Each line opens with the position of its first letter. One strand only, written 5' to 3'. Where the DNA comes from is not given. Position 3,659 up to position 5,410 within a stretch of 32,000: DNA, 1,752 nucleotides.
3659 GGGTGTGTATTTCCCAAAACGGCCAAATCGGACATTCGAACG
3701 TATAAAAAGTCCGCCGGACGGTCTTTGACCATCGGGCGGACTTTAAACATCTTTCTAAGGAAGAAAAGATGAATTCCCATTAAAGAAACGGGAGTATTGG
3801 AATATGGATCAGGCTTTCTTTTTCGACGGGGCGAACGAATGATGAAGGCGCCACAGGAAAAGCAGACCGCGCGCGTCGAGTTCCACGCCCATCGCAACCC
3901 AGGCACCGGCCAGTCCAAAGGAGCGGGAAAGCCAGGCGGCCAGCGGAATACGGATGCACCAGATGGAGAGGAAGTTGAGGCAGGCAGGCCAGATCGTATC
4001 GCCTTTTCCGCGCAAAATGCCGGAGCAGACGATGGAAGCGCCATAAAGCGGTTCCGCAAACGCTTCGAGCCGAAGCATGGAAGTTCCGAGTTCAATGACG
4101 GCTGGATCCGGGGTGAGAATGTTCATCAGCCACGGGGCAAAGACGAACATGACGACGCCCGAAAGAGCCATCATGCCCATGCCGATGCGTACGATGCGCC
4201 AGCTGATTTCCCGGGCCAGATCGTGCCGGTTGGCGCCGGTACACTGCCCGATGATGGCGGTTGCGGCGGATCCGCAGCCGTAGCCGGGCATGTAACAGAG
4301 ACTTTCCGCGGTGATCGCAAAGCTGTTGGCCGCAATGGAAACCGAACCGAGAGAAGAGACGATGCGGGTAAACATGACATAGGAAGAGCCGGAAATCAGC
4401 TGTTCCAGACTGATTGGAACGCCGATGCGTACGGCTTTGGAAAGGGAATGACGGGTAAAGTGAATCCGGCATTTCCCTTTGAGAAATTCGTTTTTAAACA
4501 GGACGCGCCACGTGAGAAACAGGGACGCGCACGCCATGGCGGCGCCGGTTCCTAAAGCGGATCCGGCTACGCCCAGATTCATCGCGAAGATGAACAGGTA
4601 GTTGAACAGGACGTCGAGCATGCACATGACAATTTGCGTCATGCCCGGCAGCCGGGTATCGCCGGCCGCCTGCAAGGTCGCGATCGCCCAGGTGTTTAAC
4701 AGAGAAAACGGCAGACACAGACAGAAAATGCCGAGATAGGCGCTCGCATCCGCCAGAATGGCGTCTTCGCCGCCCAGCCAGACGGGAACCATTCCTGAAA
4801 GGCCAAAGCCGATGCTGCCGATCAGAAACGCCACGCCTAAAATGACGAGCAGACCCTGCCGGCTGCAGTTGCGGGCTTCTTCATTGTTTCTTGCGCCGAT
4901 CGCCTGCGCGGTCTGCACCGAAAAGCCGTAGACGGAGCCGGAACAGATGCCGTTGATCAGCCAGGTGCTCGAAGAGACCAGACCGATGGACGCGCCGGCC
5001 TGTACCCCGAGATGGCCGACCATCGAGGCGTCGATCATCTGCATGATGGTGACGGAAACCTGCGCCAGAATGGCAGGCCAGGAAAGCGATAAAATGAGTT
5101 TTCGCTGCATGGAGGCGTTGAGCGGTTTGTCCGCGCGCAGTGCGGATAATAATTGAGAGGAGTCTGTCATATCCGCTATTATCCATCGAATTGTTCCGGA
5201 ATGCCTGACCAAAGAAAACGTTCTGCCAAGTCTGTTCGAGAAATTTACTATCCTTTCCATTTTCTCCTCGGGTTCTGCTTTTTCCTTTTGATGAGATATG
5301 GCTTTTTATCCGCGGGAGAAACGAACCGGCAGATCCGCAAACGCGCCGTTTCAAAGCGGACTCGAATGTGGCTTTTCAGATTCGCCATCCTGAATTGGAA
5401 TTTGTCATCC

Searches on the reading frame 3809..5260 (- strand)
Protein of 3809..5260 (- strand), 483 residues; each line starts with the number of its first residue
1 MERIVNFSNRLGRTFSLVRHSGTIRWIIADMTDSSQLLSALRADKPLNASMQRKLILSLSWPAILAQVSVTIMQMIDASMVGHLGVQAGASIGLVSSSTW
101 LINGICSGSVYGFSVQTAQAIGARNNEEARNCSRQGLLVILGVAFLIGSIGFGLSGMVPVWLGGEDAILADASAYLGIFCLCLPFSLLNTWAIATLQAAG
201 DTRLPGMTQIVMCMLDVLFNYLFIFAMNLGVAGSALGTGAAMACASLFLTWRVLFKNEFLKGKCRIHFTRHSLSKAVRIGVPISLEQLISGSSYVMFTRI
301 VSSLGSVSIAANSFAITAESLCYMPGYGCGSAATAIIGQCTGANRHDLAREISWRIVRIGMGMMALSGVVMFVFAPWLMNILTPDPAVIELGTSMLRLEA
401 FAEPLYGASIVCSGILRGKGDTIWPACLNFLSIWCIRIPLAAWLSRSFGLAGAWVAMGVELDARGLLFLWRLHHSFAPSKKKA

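Call 6: search_protein_families(library=pfam, proteins=[window:3809-5260:-], max_evalue=0.01)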
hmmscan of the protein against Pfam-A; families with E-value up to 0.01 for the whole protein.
window:3809-5260:- (483 aa): 1 family
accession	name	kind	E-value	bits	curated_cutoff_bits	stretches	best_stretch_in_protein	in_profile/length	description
PF01554.23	MatE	-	6e-55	185.8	24.9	2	282-442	1-160/161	MatE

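Call 7: search_protein_families(library=padloc, proteins=[window:3809-5260:-], max_evalue=0.01)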
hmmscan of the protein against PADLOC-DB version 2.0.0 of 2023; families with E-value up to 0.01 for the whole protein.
window:3809-5260:- (483 aa): 0 families
